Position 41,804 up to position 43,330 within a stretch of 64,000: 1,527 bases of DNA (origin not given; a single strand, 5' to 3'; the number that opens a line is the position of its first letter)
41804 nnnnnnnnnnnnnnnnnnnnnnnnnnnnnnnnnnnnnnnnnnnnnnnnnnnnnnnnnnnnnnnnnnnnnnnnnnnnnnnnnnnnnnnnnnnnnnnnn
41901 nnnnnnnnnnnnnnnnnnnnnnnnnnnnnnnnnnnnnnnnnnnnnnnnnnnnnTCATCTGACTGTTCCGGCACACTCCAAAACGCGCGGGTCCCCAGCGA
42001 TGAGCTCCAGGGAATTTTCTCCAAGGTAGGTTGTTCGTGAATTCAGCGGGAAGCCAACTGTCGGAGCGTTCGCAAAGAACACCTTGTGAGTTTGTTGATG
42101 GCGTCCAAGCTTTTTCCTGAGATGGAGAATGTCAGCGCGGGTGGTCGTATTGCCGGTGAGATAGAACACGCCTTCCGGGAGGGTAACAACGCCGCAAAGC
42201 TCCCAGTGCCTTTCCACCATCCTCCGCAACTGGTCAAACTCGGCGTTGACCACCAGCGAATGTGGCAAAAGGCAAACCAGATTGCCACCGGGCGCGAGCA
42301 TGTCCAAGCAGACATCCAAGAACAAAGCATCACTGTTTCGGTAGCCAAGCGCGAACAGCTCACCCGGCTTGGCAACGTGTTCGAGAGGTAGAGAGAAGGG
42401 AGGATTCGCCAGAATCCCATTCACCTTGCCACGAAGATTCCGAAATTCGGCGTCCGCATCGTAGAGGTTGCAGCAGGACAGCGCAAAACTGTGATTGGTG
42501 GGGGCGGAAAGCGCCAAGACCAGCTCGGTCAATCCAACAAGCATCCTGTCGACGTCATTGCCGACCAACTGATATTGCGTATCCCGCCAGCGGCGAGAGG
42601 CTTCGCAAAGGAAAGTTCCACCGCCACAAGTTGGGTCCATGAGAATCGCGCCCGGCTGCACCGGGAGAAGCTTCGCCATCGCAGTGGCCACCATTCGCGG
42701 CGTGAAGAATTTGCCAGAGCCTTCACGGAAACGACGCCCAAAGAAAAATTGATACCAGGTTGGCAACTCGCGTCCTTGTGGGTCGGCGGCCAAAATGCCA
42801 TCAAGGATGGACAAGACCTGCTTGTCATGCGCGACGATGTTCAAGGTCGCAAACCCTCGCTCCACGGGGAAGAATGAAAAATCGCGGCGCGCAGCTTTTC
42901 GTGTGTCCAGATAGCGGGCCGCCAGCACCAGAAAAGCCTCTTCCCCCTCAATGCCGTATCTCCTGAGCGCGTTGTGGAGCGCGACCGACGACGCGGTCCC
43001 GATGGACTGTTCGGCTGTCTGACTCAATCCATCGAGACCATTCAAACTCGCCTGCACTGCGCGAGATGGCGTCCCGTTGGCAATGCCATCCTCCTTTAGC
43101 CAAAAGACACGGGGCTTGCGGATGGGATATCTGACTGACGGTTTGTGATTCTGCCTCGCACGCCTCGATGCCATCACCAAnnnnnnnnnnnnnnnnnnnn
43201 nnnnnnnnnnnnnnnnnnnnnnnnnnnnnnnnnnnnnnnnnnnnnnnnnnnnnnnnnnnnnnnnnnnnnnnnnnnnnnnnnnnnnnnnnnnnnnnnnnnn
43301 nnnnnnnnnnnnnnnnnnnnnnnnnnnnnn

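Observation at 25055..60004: Family of palindromic elements with conserved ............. termini that bridge stop and start codons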

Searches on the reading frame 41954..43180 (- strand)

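Call 56: search_protein_families(library=pfam, proteins=[window:41954-43180:-], max_evalue=0.00001)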
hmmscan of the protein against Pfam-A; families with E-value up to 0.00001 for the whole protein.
window:41954-43180:- (408 aa): 2 families
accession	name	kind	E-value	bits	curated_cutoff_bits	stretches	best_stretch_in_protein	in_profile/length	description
PF02384.22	N6_Mtase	-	7.5e-22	78.5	20.4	1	153-391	23-265/311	N-6 DNA Methylase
PF01170.24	UPF0020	-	1.8e-07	31.5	22.3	1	164-267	16-136/197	RMKL-like, methyltransferase domain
